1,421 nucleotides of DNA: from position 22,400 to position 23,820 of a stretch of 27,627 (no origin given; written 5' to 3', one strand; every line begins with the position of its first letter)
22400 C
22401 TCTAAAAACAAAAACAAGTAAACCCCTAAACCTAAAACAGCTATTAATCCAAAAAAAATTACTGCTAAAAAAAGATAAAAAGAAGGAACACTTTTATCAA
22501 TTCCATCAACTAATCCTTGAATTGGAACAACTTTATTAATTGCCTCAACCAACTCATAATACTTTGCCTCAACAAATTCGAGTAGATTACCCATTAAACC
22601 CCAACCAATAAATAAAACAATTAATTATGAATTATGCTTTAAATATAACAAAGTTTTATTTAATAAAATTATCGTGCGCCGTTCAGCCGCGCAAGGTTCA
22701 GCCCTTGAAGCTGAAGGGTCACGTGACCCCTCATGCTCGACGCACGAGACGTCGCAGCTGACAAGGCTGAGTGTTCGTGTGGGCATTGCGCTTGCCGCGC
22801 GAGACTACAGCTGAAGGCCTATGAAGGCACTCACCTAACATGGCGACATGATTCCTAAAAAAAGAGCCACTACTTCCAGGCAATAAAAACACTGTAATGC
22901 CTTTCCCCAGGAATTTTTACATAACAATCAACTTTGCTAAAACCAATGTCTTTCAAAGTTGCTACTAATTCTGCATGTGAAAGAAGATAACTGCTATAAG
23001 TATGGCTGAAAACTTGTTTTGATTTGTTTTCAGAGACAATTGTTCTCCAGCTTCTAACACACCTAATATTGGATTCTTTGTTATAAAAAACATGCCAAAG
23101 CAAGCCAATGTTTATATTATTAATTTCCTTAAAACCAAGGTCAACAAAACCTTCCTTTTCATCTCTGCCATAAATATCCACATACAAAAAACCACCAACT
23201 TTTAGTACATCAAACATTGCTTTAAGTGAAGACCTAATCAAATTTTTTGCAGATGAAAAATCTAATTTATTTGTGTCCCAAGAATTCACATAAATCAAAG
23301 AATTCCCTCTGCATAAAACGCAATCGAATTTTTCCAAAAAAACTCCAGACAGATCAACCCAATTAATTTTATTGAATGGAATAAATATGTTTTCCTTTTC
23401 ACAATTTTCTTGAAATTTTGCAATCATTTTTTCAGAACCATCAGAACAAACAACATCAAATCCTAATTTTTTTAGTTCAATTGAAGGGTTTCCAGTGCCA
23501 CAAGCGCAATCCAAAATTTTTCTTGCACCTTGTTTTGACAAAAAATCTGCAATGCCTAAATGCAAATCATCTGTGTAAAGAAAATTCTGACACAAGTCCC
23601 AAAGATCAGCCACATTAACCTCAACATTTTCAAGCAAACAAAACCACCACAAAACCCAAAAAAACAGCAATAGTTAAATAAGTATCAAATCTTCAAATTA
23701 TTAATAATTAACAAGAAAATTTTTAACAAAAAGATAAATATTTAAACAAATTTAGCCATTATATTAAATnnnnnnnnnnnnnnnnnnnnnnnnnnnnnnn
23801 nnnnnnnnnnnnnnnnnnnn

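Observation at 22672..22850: GC-rich ~180-nt island just 5' of the giant surface-protein gene: candidate unclassified structured RNA (copy A)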

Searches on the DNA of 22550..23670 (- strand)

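Call 6: search_rna_families(source=window, start=22550, end=22950, threshold=evalue, max_evalue=10, show_alignments=5)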
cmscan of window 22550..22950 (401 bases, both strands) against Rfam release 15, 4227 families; matches with E-value up to 10: 4.
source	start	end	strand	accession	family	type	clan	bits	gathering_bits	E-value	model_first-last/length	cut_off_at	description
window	22774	22850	+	RF03078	chrB-a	Cis-reg;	-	20.9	43.9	0.2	1-80/80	no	chrB-a RNA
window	22619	22686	+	RF02896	S774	Gene; sRNA;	-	18.9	48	6.6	1-95/95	no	Staphylococcus sRNA 774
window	22855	22926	-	RF04177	BTnc201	Gene; sRNA;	-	15.5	105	4.2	1-99/99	no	Bacteroides sRNA BTnc201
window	22818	22871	+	RF01519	CC0196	Gene; sRNA;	-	11.6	35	4.9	1-58/58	no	Caulobacter sRNA CC0196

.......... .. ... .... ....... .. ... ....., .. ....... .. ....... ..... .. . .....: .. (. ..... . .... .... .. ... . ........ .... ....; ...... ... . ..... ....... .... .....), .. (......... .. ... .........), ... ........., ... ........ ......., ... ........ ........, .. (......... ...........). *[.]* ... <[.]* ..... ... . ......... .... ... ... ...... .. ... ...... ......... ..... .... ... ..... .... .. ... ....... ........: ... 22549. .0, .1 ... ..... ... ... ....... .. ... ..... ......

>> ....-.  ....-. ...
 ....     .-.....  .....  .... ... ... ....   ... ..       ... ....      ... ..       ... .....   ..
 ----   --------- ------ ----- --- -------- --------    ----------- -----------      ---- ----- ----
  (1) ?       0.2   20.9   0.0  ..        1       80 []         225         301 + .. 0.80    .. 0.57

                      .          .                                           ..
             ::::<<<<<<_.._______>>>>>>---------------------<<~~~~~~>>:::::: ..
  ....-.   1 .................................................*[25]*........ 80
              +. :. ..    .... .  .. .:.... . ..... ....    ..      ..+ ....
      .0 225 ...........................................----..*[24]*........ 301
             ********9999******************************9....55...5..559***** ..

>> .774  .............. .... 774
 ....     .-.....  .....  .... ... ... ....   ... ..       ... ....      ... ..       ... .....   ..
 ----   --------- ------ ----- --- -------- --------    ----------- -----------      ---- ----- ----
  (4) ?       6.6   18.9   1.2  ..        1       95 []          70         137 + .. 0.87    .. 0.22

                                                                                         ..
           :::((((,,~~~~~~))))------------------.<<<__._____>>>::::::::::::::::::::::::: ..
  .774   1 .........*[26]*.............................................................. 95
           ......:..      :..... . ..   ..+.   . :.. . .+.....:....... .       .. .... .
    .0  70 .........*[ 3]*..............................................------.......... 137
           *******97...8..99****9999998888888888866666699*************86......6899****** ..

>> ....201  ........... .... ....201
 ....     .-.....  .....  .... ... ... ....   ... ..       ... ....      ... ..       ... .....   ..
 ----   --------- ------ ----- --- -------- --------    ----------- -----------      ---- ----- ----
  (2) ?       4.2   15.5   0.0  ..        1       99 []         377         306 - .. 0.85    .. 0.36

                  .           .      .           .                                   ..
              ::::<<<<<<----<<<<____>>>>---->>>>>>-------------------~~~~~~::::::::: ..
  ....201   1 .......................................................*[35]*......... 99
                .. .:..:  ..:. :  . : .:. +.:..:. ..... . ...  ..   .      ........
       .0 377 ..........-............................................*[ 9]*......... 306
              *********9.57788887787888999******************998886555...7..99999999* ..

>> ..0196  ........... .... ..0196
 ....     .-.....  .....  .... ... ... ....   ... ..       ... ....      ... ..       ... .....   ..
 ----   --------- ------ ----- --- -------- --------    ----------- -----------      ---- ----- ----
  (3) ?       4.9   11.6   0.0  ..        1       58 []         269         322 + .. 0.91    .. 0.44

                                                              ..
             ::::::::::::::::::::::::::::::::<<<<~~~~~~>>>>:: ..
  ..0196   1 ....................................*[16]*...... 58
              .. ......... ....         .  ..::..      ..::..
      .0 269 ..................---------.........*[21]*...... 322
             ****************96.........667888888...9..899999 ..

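Call 38: search_rna_families(sources=[L037, L038, L040], threshold=gathering)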
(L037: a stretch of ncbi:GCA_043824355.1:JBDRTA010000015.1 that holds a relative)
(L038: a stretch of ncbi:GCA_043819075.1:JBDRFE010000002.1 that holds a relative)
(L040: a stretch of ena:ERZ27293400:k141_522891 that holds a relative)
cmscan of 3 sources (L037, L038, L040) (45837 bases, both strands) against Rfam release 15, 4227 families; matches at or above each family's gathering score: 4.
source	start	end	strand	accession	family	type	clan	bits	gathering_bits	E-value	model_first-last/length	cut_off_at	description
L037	314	384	-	RF00005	tRNA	Gene; tRNA;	CL00001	70.7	29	1.4e-13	1-71/71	no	tRNA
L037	1605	1676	-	RF00005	tRNA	Gene; tRNA;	CL00001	66.7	29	1.8e-12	1-71/71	no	tRNA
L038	838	909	-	RF00005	tRNA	Gene; tRNA;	CL00001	66.7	29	1.8e-12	1-71/71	no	tRNA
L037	20655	20728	+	RF00005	tRNA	Gene; tRNA;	CL00001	62.6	29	2.4e-11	1-71/71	no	tRNA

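Call 41: search_rna_families(source=L037, start=220, end=1060, threshold=evalue, max_evalue=1)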
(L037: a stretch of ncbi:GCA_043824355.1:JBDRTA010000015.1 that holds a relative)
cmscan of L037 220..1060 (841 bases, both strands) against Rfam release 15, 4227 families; matches with E-value up to 1: 7.
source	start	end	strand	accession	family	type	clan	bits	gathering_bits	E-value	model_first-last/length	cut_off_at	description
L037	314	384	-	RF00005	tRNA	Gene; tRNA;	CL00001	70.7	29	2.6e-15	1-71/71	no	tRNA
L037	833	887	-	RF02971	emrB-Lactobacillus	Gene; sRNA;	-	27.1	60.8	0.067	1-66/66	no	emrB-Lactobacillus RNA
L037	313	384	+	RF04354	Plastid-ycf2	Cis-reg;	-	25.1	65.7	0.01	1-75/75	no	Plastid-ycf2 5UTR RNA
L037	866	958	+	RF03162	TD-2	Gene; sRNA;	CL00124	24.1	48.7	0.42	1-98/98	no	TD-2 RNA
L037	839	958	+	RF00515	PyrR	Cis-reg;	-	23.3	54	0.95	1-115/115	no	PyrR binding site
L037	881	951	+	RF01844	SmY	Gene; snRNA; splicing;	-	17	39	0.46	1-80/80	no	SmY spliceosomal RNA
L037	745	825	-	RF01850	beta_tmRNA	Gene;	CL00001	15.2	84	0.017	81-162/331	no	Betaproteobacteria transfer-messenger RNA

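Call 56: search_dna_similar(query=window:22660-22860:-, collection=phages, mode=distant, max_evalue=1, max_rows=10)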
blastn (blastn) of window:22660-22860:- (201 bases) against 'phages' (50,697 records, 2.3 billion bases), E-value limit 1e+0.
No match.

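Call 57: search_dna_similar(query=window:22660-22860:-, collection=plasmids, mode=distant, max_evalue=1, max_rows=10)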
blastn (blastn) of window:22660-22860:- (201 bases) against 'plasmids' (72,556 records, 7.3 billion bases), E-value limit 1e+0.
No match.
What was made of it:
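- There is no DNA match in phage or plasmid collections (calls 56, 57).
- Tried and rejected: Sensitive BLASTN against phages and plasmids found no match (calls 56, 57).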

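Call 63: build_rna_model(alignment_id=A3, structure=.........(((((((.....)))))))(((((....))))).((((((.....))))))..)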
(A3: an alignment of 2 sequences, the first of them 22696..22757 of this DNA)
Model R1 built from alignment A3 (2 sequences, 62 columns); structure: as given.
model positions 62; base pairs 18; branch points 2; effective number of sequences 1.93; information 0.902 bits per position. Calibrated on 0.2 Mb of random sequence (short: E-values are rough).
structure used (alignment columns):
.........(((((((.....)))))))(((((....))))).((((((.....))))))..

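Call 64: search_with_rna_model(model_id=R1, source=window, filters=off, max_evalue=10, show_alignments=4)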
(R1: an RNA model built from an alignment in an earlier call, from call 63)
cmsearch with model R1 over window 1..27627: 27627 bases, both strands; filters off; matches with E-value up to 10: 11.
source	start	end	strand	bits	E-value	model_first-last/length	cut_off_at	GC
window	27468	27529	+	88.9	1.4e-23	1-62/62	no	0.69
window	22696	22757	-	88.6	1.8e-23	1-62/62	no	0.61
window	27476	27536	-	32.1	1.4e-07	1-62/62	no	0.7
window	22687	22749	+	30.3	4.2e-07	1-62/62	no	0.62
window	27533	27549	+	13.5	0.022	44-60/62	no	0.65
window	19027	19083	-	10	0.21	1-62/62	no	0.37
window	911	923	-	6.1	2.6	46-58/62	no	0.62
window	1762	1811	-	5.3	4.4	1-62/62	no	0.26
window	15367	15384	+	5.3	4.6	43-60/62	no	0.39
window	18650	18662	+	4.3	8.5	46-58/62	no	0.46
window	22750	22805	+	4.1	9.8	7-62/62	no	0.64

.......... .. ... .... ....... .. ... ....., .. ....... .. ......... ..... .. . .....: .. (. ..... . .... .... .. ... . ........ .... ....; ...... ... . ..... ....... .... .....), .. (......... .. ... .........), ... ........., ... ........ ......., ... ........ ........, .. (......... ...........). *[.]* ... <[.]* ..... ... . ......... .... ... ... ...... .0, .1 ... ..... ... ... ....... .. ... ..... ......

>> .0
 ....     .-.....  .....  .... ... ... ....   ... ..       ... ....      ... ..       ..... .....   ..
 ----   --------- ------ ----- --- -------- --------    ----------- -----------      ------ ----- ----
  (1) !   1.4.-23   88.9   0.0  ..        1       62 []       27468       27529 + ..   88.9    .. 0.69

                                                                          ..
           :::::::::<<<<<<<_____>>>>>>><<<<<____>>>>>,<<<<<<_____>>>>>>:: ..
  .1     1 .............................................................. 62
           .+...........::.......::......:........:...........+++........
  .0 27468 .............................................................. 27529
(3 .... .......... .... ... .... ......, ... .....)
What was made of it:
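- The antisense strand still matches model R1 at 30-32 bits, because the module is a near-palindrome (call 64). The module is nearly symmetric, so both strands match model R1 (call 64).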

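Call 65: search_with_rna_model(model_id=R1, sources=[L037, L038, L039, L040, L041, L042], filters=off, max_evalue=10)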
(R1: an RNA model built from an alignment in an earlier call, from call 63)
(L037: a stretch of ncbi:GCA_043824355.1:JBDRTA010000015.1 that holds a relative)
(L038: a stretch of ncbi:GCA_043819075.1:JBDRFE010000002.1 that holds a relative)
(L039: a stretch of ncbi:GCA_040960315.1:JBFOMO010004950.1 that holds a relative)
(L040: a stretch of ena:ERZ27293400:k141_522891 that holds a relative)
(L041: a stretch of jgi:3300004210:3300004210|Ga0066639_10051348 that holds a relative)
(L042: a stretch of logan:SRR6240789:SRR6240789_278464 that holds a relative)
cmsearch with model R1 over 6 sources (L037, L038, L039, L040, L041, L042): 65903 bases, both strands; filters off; matches with E-value up to 10: 5.
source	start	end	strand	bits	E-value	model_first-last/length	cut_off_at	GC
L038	9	25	-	12.6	0.094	11-27/62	no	0.71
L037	313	361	+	8.7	1.2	1-62/62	no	0.61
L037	724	800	-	7.2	3.2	1-62/62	no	0.66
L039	15699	15751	+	6.3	5.6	1-62/62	no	0.57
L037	20730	20747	+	5.9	7.2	11-27/62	no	0.67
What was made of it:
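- No other copy was found in the window or in 66 kb of relatives' DNA (calls 64, 65).
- Tried and rejected: Model R1 found no further copy in the window or in L037-L042 (calls 64, 65).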

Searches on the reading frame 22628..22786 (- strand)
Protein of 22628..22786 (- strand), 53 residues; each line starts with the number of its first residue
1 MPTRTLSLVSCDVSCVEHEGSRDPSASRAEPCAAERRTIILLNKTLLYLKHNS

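Call 85: search_protein_representatives(alignment_id=A4)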
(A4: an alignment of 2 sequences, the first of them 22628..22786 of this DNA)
Query: 2 sequences, 53 profile positions. Proteins with E-value up to 0.001 (for the whole library): 3; up to 1e-10: 0; up to 1e-30: 0. The best 3 are listed.
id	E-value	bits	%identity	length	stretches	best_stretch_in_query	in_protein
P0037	3.9e-05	39.3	-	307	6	27-48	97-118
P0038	6.5e-05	38.6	-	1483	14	10-25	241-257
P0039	9.8e-05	38.0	-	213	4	2-15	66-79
